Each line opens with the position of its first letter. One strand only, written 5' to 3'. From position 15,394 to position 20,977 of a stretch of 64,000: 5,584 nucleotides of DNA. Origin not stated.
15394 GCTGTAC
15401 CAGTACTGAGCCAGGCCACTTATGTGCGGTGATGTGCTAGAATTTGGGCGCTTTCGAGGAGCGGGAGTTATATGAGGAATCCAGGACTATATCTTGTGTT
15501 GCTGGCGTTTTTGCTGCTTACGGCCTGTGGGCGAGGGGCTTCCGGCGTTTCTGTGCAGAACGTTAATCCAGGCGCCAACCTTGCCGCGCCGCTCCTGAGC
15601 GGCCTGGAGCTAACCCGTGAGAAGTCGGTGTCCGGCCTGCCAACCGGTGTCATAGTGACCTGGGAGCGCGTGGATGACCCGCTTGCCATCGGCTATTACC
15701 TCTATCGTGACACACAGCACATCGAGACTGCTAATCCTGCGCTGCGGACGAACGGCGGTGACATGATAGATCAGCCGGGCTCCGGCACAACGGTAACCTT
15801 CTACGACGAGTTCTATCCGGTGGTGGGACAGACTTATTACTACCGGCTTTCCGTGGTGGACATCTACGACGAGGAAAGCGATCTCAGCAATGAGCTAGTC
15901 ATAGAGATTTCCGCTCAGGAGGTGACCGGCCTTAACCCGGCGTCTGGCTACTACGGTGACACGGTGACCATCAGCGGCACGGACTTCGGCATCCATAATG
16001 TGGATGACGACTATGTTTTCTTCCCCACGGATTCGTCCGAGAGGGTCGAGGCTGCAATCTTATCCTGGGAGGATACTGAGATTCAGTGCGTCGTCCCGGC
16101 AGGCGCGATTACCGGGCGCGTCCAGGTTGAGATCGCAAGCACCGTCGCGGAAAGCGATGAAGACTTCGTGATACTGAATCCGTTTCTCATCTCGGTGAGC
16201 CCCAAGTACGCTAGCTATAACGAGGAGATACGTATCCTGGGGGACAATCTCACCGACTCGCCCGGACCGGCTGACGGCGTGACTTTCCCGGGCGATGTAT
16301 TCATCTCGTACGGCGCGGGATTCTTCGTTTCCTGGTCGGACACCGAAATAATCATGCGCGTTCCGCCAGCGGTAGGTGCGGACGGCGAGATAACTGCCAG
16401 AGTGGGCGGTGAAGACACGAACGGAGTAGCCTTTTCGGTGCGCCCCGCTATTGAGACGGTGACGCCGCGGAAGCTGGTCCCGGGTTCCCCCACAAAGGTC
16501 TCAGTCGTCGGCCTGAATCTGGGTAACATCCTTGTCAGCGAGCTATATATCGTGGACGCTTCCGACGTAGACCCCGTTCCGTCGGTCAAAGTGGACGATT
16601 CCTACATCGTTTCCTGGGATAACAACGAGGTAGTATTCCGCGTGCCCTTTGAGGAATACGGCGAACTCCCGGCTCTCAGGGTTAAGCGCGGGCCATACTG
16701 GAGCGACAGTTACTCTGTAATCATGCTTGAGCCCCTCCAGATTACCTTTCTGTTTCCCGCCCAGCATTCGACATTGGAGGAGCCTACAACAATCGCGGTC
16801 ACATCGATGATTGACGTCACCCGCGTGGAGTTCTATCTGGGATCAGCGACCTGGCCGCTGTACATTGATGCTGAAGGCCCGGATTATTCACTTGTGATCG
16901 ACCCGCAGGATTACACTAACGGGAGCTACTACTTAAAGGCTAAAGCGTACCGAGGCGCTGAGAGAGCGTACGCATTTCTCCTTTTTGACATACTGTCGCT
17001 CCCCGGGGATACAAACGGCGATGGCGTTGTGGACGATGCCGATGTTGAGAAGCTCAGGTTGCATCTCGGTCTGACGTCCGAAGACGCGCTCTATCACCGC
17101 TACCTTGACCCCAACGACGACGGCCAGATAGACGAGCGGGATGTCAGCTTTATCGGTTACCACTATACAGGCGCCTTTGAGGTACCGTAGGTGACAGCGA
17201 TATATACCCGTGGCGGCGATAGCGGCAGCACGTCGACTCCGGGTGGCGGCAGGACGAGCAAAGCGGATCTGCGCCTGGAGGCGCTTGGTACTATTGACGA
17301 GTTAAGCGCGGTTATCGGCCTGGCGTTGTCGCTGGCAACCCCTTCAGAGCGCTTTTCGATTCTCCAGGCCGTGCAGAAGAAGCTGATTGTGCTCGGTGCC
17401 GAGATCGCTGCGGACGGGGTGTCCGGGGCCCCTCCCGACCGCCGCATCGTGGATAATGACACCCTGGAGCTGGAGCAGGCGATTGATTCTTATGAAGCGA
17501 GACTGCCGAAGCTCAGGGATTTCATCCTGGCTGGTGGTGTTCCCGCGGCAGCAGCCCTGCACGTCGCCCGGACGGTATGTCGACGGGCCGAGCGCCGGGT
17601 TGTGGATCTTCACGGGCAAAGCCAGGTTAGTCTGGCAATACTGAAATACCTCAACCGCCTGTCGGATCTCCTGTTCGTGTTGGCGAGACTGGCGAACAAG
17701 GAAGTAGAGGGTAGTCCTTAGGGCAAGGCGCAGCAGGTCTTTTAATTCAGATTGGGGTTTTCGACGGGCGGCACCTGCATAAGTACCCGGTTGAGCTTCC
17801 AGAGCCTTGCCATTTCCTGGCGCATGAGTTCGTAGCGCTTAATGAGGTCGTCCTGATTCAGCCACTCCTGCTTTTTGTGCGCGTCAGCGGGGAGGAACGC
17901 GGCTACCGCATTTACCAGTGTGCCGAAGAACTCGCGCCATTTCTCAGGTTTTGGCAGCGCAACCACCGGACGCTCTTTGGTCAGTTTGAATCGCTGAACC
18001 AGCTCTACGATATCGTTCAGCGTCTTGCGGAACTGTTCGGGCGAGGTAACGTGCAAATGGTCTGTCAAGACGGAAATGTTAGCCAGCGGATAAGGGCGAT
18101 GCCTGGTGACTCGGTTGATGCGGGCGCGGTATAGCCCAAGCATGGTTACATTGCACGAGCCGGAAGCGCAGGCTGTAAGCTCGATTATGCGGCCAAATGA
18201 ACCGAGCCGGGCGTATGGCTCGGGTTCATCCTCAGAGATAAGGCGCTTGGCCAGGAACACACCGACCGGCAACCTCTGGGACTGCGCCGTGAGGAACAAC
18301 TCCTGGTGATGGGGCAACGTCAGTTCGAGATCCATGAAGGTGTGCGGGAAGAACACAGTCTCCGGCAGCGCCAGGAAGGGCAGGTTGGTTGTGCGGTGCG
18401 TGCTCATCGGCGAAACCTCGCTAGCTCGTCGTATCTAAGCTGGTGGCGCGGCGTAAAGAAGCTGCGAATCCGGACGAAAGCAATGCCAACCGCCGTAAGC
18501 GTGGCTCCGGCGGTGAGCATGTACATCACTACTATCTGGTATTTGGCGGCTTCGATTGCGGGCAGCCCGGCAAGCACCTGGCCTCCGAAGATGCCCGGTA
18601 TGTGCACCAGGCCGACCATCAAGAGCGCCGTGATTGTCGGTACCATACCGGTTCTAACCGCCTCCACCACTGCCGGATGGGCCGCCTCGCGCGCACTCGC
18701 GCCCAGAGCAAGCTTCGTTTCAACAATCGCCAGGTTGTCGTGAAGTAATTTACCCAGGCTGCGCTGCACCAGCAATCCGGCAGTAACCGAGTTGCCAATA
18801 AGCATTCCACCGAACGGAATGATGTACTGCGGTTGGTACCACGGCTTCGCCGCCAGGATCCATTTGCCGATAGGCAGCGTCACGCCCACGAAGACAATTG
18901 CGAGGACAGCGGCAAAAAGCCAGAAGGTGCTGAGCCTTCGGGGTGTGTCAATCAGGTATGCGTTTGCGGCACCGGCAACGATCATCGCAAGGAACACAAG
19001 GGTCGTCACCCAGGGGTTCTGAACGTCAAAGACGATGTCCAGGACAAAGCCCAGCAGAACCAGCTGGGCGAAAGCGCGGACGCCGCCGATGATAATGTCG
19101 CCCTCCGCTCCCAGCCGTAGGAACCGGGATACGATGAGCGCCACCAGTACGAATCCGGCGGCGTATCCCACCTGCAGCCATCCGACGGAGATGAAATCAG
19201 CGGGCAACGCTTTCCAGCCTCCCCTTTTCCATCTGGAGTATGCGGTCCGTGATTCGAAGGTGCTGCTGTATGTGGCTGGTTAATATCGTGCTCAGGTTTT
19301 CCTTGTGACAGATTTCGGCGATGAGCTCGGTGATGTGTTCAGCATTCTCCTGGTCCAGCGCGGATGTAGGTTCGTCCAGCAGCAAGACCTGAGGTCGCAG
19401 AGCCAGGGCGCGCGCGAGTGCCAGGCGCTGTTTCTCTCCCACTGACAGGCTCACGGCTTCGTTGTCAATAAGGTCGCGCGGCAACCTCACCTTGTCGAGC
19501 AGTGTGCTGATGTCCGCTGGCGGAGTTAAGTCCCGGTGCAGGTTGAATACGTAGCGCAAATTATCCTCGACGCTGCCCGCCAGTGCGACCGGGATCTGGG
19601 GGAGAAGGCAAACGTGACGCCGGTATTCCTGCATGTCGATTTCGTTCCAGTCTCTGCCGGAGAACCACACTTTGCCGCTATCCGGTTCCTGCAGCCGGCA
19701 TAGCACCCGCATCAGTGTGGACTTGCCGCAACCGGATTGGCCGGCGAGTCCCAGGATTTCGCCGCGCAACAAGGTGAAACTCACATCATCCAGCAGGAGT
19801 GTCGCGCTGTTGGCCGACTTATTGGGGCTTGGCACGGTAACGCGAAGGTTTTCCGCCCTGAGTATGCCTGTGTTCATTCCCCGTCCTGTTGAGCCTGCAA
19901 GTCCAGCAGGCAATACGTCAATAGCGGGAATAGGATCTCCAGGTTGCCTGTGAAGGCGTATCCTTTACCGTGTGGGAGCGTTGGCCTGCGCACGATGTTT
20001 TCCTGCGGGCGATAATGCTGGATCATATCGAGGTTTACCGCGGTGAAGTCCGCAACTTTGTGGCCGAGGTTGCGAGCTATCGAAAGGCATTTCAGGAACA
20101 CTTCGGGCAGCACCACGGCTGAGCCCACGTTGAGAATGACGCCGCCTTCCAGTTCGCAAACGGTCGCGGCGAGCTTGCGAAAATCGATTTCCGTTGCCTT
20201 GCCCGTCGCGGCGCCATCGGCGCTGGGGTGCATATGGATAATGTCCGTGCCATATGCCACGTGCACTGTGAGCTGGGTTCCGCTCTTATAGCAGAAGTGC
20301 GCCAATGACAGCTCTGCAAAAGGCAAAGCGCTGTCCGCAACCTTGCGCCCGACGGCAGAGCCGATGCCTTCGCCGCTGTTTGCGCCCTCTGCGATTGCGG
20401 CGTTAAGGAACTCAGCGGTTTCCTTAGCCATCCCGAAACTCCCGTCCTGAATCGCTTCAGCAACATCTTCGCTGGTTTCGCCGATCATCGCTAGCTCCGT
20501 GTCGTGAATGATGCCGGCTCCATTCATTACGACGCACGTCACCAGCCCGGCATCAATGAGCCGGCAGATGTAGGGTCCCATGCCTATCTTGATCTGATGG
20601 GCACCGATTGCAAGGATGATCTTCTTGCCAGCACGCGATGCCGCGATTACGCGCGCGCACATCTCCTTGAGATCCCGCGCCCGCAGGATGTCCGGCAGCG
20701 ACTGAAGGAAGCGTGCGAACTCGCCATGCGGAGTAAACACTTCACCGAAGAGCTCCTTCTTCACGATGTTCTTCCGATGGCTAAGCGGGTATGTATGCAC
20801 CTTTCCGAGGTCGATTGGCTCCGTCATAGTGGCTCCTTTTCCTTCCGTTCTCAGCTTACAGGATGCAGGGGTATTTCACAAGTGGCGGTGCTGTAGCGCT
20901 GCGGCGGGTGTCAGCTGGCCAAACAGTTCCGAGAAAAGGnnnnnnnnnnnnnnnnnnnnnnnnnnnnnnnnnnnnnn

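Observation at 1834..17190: Surface-protease arsenal: two catalytic classes and a dockerin protein on one shared Ig-like + IPT/TIG stalk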

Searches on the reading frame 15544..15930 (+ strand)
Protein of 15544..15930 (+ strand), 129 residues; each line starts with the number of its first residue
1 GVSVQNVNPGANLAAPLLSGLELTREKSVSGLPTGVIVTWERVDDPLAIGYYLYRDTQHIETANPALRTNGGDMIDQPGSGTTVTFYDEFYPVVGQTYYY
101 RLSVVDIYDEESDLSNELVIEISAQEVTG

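Call 68: search_protein_families(library=pfam, proteins=[window:15544-15930:+], max_evalue=10)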
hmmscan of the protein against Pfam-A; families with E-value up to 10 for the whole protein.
window:15544-15930:+ (129 aa): 1 family
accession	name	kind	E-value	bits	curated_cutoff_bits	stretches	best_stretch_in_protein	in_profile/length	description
PF18370.7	RGI_lyase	-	0.076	13.8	27.8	1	33-73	16-57/86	Rhamnogalacturonan I lyases beta-sheet domain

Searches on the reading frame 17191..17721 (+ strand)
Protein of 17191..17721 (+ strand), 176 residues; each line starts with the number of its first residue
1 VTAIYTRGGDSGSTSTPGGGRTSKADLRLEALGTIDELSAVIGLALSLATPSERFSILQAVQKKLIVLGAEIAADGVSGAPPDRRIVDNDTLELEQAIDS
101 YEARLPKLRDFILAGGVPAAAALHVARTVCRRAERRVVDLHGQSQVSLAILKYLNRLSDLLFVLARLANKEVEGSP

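Call 13: search_protein_families(library=pfam, proteins=[window:17191-17721:+], max_evalue=0.001)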
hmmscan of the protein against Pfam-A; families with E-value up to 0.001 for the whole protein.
window:17191-17721:+ (176 aa): 1 family
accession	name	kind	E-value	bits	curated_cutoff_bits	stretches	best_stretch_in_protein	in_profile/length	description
PF01923.23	Cob_adeno_trans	-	1.5e-55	188.3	24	1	4-167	1-170/171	Cobalamin adenosyltransferase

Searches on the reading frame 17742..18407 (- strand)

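Call 13: search_protein_families(library=pfam, proteins=[window:17742-18407:-], max_evalue=0.001)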
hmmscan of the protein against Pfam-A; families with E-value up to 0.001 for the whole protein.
window:17742-18407:- (221 aa): 1 family
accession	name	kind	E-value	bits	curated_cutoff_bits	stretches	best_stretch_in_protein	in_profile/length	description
PF02190.22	LON_substr_bdg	-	3.4e-22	79.8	28.7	1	9-200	2-199/200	ATP-dependent protease La (LON) substrate-binding domain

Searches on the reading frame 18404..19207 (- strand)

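Call 13: search_protein_families(library=pfam, proteins=[window:18404-19207:-], max_evalue=0.001)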
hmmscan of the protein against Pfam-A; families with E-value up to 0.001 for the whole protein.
window:18404-19207:- (267 aa): 1 family
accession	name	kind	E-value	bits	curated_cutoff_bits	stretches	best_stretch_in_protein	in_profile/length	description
PF03649.18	UPF0014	-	6.9e-63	212.7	22.6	1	10-251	1-242/242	Uncharacterised protein family (UPF0014)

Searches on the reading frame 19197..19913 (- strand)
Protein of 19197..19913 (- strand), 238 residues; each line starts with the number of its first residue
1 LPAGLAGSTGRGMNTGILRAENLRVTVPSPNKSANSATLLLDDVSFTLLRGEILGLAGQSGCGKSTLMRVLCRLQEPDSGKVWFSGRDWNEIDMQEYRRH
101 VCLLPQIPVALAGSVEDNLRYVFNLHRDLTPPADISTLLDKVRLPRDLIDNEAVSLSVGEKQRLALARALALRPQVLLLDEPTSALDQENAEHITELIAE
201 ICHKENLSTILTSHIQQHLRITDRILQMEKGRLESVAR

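Call 13: search_protein_families(library=pfam, proteins=[window:19197-19913:-], max_evalue=0.001)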
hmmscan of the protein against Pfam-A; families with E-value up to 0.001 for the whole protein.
window:19197-19913:- (238 aa): 4 families
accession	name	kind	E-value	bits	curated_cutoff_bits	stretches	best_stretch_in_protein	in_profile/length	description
PF00005.33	ABC_tran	-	8.5e-34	117.5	25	1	41-184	1-137/137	ABC transporter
PF13304.12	AAA_21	-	6.4e-10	40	27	1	155-214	237-298/304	AAA domain, putative AbiEii toxin, Type IV TA system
PF02463.25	SMC_N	-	9.7e-07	28.9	40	1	132-230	120-213/220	RecF/RecN/SMC N terminal domain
PF13191.12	AAA_16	-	0.00011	23.2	32.6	1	51-201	24-159/167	AAA ATPase domain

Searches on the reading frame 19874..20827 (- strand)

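Call 13: search_protein_families(library=pfam, proteins=[window:19874-20827:-], max_evalue=0.001)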
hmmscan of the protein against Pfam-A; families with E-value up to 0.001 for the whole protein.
window:19874-20827:- (317 aa): 1 family
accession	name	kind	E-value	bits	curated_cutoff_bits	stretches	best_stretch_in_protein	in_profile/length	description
PF01916.23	DS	-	0.00023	21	27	1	50-114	13-78/288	Deoxyhypusine synthase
